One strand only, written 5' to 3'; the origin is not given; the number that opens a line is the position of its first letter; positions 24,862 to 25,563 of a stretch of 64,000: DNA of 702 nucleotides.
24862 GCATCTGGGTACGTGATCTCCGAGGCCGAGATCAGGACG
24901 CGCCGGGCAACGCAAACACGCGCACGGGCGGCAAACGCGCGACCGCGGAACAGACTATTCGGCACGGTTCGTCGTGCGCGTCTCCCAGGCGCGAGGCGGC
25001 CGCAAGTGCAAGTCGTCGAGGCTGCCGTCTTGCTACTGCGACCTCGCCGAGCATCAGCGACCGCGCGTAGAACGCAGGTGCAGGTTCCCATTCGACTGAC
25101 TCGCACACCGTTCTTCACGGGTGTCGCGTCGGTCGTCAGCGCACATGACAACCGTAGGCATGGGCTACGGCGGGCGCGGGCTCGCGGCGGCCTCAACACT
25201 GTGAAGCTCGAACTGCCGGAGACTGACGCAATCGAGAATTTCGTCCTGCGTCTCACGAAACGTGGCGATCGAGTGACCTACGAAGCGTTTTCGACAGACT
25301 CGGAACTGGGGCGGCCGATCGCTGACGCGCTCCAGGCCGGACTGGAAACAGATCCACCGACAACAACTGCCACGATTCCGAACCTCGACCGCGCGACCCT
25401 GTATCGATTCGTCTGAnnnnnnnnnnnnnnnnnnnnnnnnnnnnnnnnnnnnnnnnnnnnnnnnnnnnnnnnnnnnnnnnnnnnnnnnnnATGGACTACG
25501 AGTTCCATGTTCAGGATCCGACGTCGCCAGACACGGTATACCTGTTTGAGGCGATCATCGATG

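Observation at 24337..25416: HKD nuclease with Arg-rich linker and separate C-terminal domain (candidate DNA-recognition module)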

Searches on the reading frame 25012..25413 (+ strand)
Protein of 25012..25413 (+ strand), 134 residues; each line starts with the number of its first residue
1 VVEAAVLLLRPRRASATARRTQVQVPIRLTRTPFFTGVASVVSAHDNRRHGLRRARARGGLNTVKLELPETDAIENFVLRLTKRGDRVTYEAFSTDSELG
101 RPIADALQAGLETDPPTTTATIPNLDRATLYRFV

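Call 30: predict_structure(alignment_id=A2)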
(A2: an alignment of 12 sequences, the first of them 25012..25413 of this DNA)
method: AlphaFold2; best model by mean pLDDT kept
length: 134 residues; sequences in the alignment: 12
mean_pLDDT: 91.5   pTM: 0.85
mean pLDDT of the five models: 91.5, 90.3, 90.3, 90.2, 76.7
residues with pLDDT >= 90: 106; 70-90: 20; 50-70: 8; < 50: 0
segments of 3 or more residues with pLDDT < 50: none
pLDDT, mean of each block of 10 residues (from residue 1): 84 88 92 92 95 75 89 94 94 97 98 96 92 95
secondary structure, 60 per line:
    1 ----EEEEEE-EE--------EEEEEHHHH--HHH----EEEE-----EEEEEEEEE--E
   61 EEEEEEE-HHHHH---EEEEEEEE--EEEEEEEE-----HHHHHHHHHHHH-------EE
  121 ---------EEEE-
elements in order: E5-10 E22-26 H27-30 E40-43 E49-57 E60-67 H69-73 E77-84 E87-94 H100-111 E130-133

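Call 32: fold_search(model_id=the predicted structure, library=pdb)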
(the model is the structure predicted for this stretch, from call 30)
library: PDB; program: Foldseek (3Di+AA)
matches with E <= 10: 416; with E <= 0.001: 0
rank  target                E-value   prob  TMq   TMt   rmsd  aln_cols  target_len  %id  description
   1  4i1k_A                3.2e-01  0.57  0.39  0.43   4.7       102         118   14  Crystal Structure of VRN1 (Residues 208-341) (released 2012-12-19)
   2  5y32_B                4.0e-01  0.04  0.16  0.11  13.1       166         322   11  Crystal structure of PTP delta Ig1-Ig2 in complex with IL1RAPL1 (released 2017-08-16)
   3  1cd9_D                5.7e-01  0.07  0.16  0.12  10.5        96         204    6  2:2 COMPLEX OF G-CSF WITH ITS RECEPTOR (released 2000-03-08)
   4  2ra1                  7.7e-01  0.11  0.24  0.11   7.7        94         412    8  Crystal structure of the N-terminal part of the bacterial S-layer protein SbsC (released 2008-08-19)
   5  2r15_A                7.7e-01  0.04  0.15  0.11  17.9       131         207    8  Crystal structure of the myomesin domains 12 and 13 (released 2008-01-29)
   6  3exl_A                9.7e-01  0.04  0.18  0.13  15.4       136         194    7  Crystal Structure of a p53 Core Tetramer Bound to DNA (released 2008-12-16)
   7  7dhz_B                1.0e+00  0.04  0.17  0.14  15.2       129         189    8  Arsenic-bound p53 DNA-binding domain mutant R249S (released 2021-03-03)
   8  3s3j_A                1.0e+00  0.02  0.14  0.04  12.3       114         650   11  Transglutaminase 2 in complex with a novel inhibitor (released 2012-06-06)
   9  2y23                  1.2e+00  0.05  0.19  0.11   9.8       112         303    8  CRYSTAL STRUCTURE OF THE MYOMESIN DOMAINS MY9-MY11 (released 2011-12-21)
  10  1py9                  1.3e+00  0.08  0.19  0.22  12.6       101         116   13  The crystal structure of an autoantigen in multiple sclerosis (released 2003-09-30)
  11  2jtd_MODEL_1_A        1.4e+00  0.06  0.22  0.24   7.4        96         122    9  Skelemin Immunoglobulin C2 like domain 4 (released 2007-09-04)
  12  9l1o_E                1.4e+00  0.03  0.15  0.16   9.9       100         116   10  Cryo-EM structure of the ICT01-BTN3A1/BTN3A2 complex, local refinement (released 2025-12-17)
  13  3d07_B                1.4e+00  0.03  0.16  0.14  15.2       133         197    8  Human p53 core domain with hot spot mutation R249S (III) (released 2009-01-20)
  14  5tuh_A                1.5e+00  0.06  0.18  0.22  12.7        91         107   11  Archaellum periplasmic stator protein FlaG from Sulfolobus acidocaldarius (released 2018-01-10)
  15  7n4m_L                1.5e+00  0.04  0.22  0.15  17.5       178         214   12  Crystal structure of SARS-CoV-2 receptor binding domain in complex with neutralizing human antibody WRAIR-2151. (released 2021-11-10)
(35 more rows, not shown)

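Call 33: search_protein_representatives(alignment_id=A2)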
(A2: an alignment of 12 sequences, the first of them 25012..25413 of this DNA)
Query: 12 sequences, 135 profile positions. Proteins with E-value up to 0.001 (for the whole library): 160; up to 1e-10: 118; up to 1e-30: 40. The best 150 are listed.
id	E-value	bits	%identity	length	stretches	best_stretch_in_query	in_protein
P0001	3.1e-59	214.8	-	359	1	2-135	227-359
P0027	8.2e-55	200.5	-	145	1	4-135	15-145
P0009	1.5e-53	196.4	-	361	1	2-135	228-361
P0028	1.1e-52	193.7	-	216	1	3-135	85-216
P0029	3.3e-52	192.1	-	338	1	3-134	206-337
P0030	3.8e-52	191.9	-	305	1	3-135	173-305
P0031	5.1e-49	181.8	-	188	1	2-135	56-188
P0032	8.2e-48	177.9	-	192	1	3-135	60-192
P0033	3.8e-47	175.7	-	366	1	4-135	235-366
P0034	1.5e-46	173.8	-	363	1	4-135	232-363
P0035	9.0e-45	168.0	-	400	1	3-135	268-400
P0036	1.6e-44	167.2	-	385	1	3-135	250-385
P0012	1.0e-43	164.6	-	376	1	3-132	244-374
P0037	6.9e-43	161.9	-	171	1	3-130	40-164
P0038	1.4e-42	161.0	-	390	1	2-135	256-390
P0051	1.6e-34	134.8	-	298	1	3-134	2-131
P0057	2.7e-32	127.6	-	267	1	6-134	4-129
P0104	1.2e-18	83.4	-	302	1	6-135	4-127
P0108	1.0e-17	80.4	-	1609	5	13-113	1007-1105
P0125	1.1e-14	70.6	-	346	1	19-115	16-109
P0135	4.3e-12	62.2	-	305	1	17-133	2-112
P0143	1.2e-10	57.5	-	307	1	7-134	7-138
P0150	1.9e-09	53.6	-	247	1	7-124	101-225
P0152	4.8e-09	52.3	-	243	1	5-134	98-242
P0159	2.8e-08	49.9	-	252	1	2-120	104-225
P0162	4.3e-08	49.3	-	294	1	3-134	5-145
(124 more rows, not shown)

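Call 34: search_protein_families(library=pfam, proteins=[P0051, P0057, P0104, P0143, P0162, P0150, P0152, P0159, P0108, P0125], max_evalue=0.1)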
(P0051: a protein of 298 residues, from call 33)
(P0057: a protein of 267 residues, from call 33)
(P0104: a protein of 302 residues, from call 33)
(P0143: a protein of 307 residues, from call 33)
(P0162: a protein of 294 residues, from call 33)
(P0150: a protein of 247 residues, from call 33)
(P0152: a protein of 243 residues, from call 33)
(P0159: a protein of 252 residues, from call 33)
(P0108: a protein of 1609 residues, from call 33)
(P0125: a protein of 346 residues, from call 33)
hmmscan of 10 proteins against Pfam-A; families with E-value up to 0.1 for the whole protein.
P0051 (298 aa): 2 families
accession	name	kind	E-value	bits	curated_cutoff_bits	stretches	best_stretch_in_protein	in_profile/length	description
PF13455.12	MUG113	-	8.7e-12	45.9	22.3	1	194-263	2-71/73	Meiotically up-regulated gene 113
PF10544.15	T5orf172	-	2.9e-09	37.8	20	1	179-263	1-98/101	T5orf172 domain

P0057 (267 aa): 2 families
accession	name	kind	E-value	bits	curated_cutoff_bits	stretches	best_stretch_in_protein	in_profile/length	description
PF10544.15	T5orf172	-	3.1e-14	53.7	20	1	177-262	1-99/101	T5orf172 domain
PF13455.12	MUG113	-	9.8e-10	39.3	22.3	1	191-261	1-71/73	Meiotically up-regulated gene 113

P0104 (302 aa): 4 families
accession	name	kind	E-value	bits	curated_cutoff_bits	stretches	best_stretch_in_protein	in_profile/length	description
PF10544.15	T5orf172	-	1.2e-05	26.1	20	1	204-288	12-100/101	T5orf172 domain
PF13455.12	MUG113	-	0.0011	19.9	22.3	1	212-284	1-69/73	Meiotically up-regulated gene 113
PF13801.11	Metal_resist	-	0.032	14.8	29.2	1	139-181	37-78/125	Heavy-metal resistance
PF09474.15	Type_III_YscX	-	0.067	13.9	25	0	230-288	27-84/119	Type III secretion system YscX (type_III_YscX)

P0143 (307 aa): 2 families
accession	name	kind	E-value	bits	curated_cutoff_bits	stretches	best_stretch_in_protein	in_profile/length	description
PF10544.15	T5orf172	-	4.3e-11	43.6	20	1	211-300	1-100/101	T5orf172 domain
PF13455.12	MUG113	-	7.9e-07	30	22.3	1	226-293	2-66/73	Meiotically up-regulated gene 113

P0162 (294 aa): 2 families
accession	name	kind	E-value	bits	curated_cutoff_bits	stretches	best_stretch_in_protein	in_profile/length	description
PF10544.15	T5orf172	-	2e-11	44.7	20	1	198-287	1-100/101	T5orf172 domain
PF13455.12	MUG113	-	1.6e-09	38.6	22.3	1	217-286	3-72/73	Meiotically up-regulated gene 113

P0150 (247 aa): 1 family
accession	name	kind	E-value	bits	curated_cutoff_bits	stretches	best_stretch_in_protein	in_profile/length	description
PF19136.5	DUF5819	-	0.045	14.8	27.1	1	51-112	20-73/169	Family of unknown function (DUF5819)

P0152 (243 aa): 0 families

P0159 (252 aa): 1 family
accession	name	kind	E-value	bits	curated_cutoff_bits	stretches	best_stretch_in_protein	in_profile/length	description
PF09983.15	JetD_C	-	0.019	14.8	22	1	199-218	90-109/179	Wadjet protein JetD, C-terminal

P0108 (1609 aa): 18 families
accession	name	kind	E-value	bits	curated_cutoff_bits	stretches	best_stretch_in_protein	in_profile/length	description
PF00681.25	Plectin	-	4.9e-233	753.1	20.5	15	507-545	1-39/39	Plectin repeat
PF04228.19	Zn_peptidase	-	2.1e-08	34.5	23.2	0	1407-1437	202-231/290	Putative neutral zinc metallopeptidase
PF04967.18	HTH_10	-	8.9e-08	32.3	23.1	0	189-199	10-20/53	HTH DNA binding domain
PF22364.1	VID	-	8.1e-07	29.3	27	0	127-140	17-30/64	VirG insertion domain (VID)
PF24208.1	Beta-tre_PLH30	-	3.4e-06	27.5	27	0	247-277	38-69/130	Endo-acting ulvan lyase beta-trefoil domain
PF23202.1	PAH_ZNF598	-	7.1e-06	26.7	25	0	1319-1345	26-52/83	ZNF598 PAH domain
PF19256.4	LAIKA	-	1.4e-05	25.3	27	0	262-291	6-33/68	LAIKA domain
PF18504.6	Csm1_N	-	4.1e-05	24.3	26.3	0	10-29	10-29/70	Csm1 N-terminal domain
PF07655.18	Secretin_N_2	-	0.00083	20.3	23.4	0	668-698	41-75/91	Secretin N-terminal domain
PF20914.2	DNA_pol_IIIA_C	-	0.0017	18.6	22.5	0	177-194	5-22/52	DNA polymerase III subunit alpha, C-terminal domain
PF22125.1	Lreu_0056_like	-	0.0019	18.9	26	0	1282-1320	70-108/117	Hypotheical protein Lreu_0056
PF20786.2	DUF6840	-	0.0021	18.8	26.8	0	1306-1323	18-35/92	Family of unknown function (DUF6840)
PF21827.1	New_glue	-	0.0027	17.8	31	0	1346-1366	18-40/94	New glue protein family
PF06345.17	Drf_DAD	-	0.0057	17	27.3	0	29-38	5-14/15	DRF Autoregulatory Domain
PF22440.1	SirC_C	-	0.015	15.7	27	0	283-299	29-45/47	SirC C-terminal domain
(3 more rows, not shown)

P0125 (346 aa): 0 families

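Call 35: search_protein_families(library=pfam, alignment_id=A2, max_evalue=10)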
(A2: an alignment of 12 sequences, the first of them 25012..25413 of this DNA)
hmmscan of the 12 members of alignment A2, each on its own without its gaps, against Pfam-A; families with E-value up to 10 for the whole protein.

A. member 1, window:25012-25413:+ (134 aa): 0 families

B. families by the number of members that match (of 12 scanned): 1 family
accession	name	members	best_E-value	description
PF24822.1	DUF7712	2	0.025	Family of unknown function (DUF7712)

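Call 42: find_encoding_contigs(protein=P0051, flank=6000, max_places=3)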
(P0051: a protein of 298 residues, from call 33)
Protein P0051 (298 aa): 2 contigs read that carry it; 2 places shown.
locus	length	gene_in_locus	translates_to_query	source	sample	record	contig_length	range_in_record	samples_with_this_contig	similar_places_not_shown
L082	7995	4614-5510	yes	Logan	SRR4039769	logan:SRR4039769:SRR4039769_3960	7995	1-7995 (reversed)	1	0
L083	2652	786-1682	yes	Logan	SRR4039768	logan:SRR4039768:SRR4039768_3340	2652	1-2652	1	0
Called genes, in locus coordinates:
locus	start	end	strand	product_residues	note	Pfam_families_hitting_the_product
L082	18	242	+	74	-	-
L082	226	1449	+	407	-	PF04285:DUF444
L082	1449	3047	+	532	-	PF04293:SpoVR, PF24755:SpoVR_C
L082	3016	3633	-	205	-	PF11913:DUF3431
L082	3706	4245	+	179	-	-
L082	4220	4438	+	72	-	-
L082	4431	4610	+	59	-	-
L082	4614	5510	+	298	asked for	PF10544:T5orf172, PF13455:MUG113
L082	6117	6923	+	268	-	-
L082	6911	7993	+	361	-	?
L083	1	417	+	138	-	?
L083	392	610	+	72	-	-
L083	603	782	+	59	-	-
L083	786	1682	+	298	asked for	PF10544:T5orf172, PF13455:MUG113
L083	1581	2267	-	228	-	-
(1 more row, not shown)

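Call 59: search_protein_families(library=padloc, proteins=[P0125, P0135, P0150, P0051, P0143], max_evalue=0.1)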
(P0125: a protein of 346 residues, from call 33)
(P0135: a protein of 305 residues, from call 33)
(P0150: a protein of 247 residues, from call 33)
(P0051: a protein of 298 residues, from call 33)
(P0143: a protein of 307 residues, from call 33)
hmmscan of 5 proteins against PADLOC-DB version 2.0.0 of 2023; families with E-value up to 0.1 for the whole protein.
P0125 (346 aa): 0 families

P0135 (305 aa): 0 families

P0150 (247 aa): 0 families

P0051 (298 aa): 2 families
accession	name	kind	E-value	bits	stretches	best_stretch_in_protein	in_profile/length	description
PDLC05041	PDC-S57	-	2.7e-07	28.4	1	177-280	4-108/212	-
PDLC05043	PDC-S57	-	5.2e-05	20.9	1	177-211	3-37/221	-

P0143 (307 aa): 2 families
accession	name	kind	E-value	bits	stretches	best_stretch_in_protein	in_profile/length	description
PDLC05041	PDC-S57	-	1.2e-10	39.3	1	209-303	4-96/212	-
PDLC05043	PDC-S57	-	6.9e-08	30.3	1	208-306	1-108/221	-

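Call 63: fold_search(model_id=the predicted structure, library=viral)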
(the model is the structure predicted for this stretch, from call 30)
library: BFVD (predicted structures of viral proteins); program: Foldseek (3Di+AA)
matches with E <= 10: 537; with E <= 0.001: 0
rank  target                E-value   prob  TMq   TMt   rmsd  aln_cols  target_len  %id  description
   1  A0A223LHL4            1.7e-01  0.63  0.39  0.40   5.9       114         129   11  Uncharacterized protein [Erwinia phage vB_EamM_RisingSun]
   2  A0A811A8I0            2.2e-01  0.16  0.22  0.17   9.6       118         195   14  (no name in the UniProt tables at hand)
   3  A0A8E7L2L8            2.5e-01  0.44  0.28  0.34   9.2       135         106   10  Uncharacterized protein [Enterococcus phage 113]
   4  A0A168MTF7            3.0e-01  0.03  0.12  0.05  17.0       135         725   13  (no name in the UniProt tables at hand)
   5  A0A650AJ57            3.3e-01  0.09  0.22  0.09  15.5       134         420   16  (no name in the UniProt tables at hand)
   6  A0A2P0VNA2            3.8e-01  0.11  0.21  0.05  13.6       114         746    8  Uncharacterized protein [Tetraselmis virus 1]
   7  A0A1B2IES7            4.7e-01  0.07  0.23  0.15  17.4       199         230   10  Uncharacterized protein [Erwinia phage Machina]
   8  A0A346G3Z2            5.6e-01  0.09  0.20  0.14   8.5        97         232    8  (no name in the UniProt tables at hand)
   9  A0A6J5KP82            6.0e-01  0.18  0.25  0.34   7.4        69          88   14  Uncharacterized protein [uncultured Caudovirales phage]
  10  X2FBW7                6.4e-01  0.04  0.19  0.07  13.1       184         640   11  Envelope glycoprotein G [Cercopithecine herpesvirus 16]
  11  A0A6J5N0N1            7.1e-01  0.09  0.18  0.16   6.2        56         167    9  Uncharacterized protein (Fragment) [uncultured Caudovirales phage]
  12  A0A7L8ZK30            7.1e-01  0.04  0.18  0.04  15.9       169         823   13  Putative tail protein [Campylobacter phage F379]
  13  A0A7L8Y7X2            7.6e-01  0.14  0.27  0.22   8.2       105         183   10  Glycoprotein vOX2-2 [Elephant endotheliotropic herpesvirus 1A]
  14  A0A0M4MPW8            7.6e-01  0.11  0.23  0.09  11.7       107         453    5  F21 [Felid gammaherpesvirus 1]
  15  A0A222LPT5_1          8.0e-01  0.04  0.18  0.06  15.0       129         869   13  Genome polyprotein (Fragment) [West Nile virus]
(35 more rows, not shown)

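Call 70: search_solved_structures(query=A3, max_evalue=10, show_alignments=0)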
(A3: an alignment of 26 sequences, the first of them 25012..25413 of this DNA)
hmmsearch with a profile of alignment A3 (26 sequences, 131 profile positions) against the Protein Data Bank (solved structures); distinct sequences matched with E-value up to 10: 7.
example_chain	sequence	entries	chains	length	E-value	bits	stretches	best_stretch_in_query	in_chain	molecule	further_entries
2vtu_J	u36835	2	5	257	0.0017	21.6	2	30-71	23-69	MS2 COAT PROTEIN | COAT PROTEIN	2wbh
1fr5_A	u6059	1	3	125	0.13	15.5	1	27-112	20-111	BACTERIOPHAGE FR CAPSID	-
8y3n_A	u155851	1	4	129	0.44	13.8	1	28-73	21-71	Capsid protein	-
8y3v_A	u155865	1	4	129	0.55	13.5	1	28-72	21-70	Capsid protein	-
1frs_A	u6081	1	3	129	0.8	13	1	27-71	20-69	BACTERIOPHAGE FR CAPSID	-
8y3t_A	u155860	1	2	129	0.8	13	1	28-71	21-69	Capsid protein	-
2bq5_A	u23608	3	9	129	1.4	12.2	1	29-71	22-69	COAT PROTEIN | MS2 COAT PROTEIN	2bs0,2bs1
